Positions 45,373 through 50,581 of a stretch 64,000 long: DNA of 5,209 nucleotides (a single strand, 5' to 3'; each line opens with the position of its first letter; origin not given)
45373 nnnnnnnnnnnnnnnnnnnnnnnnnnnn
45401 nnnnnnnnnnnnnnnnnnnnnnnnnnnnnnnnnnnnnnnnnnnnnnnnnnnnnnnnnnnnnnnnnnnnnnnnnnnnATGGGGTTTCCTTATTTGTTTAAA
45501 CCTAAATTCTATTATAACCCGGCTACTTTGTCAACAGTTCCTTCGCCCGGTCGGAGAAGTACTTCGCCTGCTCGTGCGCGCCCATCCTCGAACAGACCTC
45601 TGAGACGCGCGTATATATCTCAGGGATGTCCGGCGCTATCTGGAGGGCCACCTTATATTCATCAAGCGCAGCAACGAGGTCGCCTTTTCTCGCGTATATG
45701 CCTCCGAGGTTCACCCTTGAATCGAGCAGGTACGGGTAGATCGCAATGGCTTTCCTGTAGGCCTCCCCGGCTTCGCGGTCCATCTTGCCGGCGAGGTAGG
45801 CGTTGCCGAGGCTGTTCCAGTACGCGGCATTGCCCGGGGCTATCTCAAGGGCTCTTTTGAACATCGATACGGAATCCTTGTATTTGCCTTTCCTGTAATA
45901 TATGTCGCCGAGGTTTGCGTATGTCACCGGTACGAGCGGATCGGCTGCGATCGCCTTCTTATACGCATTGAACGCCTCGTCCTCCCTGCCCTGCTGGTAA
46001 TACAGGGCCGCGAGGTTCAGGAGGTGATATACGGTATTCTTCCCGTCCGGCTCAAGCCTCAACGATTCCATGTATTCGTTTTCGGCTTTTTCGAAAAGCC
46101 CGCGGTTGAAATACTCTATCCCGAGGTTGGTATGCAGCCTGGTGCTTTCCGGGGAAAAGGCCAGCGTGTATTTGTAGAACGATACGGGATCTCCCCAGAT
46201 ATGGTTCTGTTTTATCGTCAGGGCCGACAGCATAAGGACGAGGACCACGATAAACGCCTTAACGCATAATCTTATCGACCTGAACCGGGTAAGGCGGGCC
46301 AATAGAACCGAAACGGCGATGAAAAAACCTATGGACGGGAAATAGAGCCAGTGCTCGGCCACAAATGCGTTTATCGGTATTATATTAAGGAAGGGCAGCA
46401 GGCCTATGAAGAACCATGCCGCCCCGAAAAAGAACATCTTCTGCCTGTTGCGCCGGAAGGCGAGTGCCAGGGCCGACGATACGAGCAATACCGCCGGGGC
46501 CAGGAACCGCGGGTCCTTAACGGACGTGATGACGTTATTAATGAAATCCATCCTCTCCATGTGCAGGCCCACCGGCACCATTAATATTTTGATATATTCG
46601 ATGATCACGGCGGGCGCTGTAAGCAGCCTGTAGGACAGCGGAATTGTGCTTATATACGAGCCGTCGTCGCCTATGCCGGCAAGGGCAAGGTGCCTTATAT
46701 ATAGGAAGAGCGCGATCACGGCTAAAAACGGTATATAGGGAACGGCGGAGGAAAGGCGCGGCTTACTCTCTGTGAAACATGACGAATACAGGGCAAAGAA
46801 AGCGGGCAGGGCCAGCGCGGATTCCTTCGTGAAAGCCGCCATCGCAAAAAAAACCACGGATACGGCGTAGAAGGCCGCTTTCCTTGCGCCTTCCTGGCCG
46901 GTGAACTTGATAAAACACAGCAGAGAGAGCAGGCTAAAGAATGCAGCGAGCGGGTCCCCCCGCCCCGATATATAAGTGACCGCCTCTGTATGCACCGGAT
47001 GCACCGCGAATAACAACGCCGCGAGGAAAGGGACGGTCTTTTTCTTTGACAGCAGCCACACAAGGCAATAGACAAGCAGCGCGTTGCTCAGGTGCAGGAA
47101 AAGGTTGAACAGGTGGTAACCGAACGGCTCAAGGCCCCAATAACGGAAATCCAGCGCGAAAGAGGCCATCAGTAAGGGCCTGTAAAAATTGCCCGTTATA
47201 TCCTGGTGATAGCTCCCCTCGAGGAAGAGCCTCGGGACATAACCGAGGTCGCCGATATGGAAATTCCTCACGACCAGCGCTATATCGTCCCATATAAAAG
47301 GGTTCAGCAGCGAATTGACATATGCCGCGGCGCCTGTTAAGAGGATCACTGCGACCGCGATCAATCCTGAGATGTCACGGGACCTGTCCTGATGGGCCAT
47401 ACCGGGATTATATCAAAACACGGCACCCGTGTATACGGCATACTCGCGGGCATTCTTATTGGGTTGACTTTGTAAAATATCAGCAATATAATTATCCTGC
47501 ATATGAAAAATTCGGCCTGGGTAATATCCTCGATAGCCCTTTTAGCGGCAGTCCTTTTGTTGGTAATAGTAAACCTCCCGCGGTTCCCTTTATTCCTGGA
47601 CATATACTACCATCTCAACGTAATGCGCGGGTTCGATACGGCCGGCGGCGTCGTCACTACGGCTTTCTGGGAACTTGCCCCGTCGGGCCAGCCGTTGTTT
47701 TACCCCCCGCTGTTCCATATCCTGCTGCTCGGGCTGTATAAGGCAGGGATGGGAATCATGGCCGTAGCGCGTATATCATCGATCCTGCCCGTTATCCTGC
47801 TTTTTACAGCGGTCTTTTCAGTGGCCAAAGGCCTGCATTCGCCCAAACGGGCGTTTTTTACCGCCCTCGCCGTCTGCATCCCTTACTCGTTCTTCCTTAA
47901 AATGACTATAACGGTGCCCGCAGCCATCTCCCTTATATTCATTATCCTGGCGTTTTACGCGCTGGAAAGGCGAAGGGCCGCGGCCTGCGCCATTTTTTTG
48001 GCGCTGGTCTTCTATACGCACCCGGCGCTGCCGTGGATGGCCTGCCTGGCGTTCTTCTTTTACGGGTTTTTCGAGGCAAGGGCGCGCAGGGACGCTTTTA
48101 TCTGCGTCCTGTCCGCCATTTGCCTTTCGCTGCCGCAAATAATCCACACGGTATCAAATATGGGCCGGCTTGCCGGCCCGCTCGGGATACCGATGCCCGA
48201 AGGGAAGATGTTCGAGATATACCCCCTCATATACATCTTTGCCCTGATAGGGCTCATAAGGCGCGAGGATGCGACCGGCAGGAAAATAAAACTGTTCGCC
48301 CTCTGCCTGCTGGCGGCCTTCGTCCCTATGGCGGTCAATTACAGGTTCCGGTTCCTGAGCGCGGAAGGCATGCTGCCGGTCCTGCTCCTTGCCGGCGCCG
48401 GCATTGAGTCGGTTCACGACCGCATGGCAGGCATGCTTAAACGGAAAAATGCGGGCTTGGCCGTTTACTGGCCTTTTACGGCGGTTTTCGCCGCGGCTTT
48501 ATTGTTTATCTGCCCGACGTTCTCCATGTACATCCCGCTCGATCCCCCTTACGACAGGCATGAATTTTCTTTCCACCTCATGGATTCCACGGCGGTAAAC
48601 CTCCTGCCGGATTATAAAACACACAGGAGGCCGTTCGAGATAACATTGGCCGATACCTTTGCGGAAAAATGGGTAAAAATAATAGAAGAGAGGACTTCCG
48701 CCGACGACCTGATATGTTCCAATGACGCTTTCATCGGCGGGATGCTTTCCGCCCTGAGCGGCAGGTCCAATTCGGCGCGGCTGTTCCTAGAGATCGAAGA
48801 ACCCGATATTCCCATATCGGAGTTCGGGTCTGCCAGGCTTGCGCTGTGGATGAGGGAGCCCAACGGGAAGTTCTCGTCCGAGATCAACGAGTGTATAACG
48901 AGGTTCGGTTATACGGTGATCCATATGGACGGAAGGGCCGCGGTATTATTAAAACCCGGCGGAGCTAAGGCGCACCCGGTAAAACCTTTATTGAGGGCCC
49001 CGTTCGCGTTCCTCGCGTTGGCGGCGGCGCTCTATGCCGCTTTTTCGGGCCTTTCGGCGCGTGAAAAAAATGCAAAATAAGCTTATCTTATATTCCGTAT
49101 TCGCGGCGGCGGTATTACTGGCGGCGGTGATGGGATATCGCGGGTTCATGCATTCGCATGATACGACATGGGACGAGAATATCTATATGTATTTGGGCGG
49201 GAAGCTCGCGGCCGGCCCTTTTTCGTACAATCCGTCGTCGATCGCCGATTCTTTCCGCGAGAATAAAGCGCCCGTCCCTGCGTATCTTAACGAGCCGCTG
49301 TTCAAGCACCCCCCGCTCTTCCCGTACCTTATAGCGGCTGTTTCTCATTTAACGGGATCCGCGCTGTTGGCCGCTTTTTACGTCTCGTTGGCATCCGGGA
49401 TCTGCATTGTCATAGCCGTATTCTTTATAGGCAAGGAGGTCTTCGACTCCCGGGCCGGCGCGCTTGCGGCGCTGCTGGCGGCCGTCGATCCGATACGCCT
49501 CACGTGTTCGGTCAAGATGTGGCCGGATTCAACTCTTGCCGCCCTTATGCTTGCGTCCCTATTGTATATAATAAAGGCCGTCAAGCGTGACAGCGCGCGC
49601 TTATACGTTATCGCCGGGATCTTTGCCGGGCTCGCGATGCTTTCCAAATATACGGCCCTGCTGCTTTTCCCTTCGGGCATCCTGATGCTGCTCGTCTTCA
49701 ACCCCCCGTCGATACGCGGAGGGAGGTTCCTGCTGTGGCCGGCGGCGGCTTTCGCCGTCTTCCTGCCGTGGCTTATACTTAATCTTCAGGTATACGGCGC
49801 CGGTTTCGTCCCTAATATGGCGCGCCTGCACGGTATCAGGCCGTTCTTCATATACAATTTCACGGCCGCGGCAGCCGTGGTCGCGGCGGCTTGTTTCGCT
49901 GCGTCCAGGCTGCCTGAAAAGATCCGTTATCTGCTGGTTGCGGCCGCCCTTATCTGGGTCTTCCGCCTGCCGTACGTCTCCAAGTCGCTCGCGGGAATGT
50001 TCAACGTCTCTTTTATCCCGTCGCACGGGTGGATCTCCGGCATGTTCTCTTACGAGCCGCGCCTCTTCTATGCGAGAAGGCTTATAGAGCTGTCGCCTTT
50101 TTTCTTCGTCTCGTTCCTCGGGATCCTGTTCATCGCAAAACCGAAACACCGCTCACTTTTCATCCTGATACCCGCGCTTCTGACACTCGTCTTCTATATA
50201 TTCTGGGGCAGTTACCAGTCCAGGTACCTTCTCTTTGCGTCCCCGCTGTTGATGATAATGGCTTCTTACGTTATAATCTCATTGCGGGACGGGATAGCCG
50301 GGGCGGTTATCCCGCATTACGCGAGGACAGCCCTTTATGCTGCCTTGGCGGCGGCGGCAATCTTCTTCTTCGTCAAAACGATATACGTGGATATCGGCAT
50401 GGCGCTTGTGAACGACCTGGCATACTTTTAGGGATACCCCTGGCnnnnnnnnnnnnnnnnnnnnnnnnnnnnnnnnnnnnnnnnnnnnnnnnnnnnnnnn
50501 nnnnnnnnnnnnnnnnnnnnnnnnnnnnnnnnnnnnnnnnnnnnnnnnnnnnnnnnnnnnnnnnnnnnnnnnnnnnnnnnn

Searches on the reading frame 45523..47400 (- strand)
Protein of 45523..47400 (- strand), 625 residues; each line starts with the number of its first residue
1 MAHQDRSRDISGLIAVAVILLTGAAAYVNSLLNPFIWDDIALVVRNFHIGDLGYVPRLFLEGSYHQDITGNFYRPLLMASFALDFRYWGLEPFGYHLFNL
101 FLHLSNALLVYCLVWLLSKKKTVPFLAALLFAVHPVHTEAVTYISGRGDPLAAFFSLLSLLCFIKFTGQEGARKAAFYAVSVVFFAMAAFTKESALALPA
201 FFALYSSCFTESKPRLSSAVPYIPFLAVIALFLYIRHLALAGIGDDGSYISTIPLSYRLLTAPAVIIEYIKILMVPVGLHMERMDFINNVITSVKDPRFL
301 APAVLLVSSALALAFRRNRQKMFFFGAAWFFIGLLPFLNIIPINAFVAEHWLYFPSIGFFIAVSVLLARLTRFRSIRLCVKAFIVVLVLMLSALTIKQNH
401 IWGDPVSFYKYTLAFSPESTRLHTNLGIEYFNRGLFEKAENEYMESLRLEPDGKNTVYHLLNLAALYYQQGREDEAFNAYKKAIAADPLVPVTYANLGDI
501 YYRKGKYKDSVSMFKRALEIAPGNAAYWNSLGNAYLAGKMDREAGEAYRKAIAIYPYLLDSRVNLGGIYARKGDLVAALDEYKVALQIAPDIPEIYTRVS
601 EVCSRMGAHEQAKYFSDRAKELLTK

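Call 68: search_protein_families(library=pfam, proteins=[window:45523-47400:-], max_evalue=0.001)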
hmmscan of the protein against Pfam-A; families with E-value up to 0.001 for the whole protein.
window:45523-47400:- (625 aa): 17 families
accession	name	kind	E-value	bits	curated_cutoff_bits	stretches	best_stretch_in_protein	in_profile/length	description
PF07719.23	TPR_2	-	8.2e-28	94.6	27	2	493-524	3-34/34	Tetratricopeptide repeat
PF00515.34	TPR_1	-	7.2e-27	92.5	27.8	2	493-524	3-34/34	Tetratricopeptide repeat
PF13424.12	TPR_12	-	1e-22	80.5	30.1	2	493-555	5-75/77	Tetratricopeptide repeat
PF13181.12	TPR_8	-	2.4e-22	77.6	25.7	1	493-523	3-33/34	Tetratricopeptide repeat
PF13431.12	TPR_17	-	5.2e-21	73.6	24.4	0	479-509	1-31/34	Tetratricopeptide repeat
PF13432.12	TPR_16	-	2.9e-19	69.6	32.7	2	497-557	3-63/65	Tetratricopeptide repeat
PF13414.12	TPR_11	-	5.3e-19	68.1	26.8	2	498-536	1-39/42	TPR repeat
PF14559.12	TPR_19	-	1.6e-15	57.6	25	1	468-529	2-63/68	Tetratricopeptide repeat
PF13428.12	TPR_14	-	1.4e-14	53.6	23.5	0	461-499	5-43/44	Tetratricopeptide repeat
PF13176.12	TPR_7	-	5.2e-13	48.4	27.9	1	493-522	1-30/36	Tetratricopeptide repeat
PF13374.12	TPR_10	-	9.9e-13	48.1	27.5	2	458-485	3-30/42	Tetratricopeptide repeat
PF13174.12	TPR_6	-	3e-07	31.1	26.3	0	460-488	3-31/33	Tetratricopeptide repeat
PF23914.1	TPR_CcmH_CycH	-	3.6e-05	24.1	42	0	517-556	42-81/158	Cytochrome c-type biogenesis protein H TPR domain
PF17874.7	TPR_MalT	-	5.3e-05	23.1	45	0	532-604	47-125/336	MalT-like TPR region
PF13429.12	TPR_15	-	8.6e-05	22.5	26.2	0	496-553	13-72/280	Tetratricopeptide repeat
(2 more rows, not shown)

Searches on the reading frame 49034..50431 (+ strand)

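Call 69: search_protein_families(library=pfam, proteins=[window:49034-50431:+], max_evalue=0.001)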
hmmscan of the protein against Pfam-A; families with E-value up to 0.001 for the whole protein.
window:49034-50431:+ (465 aa): 1 family
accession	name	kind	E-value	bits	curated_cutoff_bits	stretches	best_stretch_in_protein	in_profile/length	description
PF13231.12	PMT_2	-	5.4e-26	92.2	26.1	1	91-248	1-159/160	Dolichyl-phosphate-mannose-protein mannosyltransferase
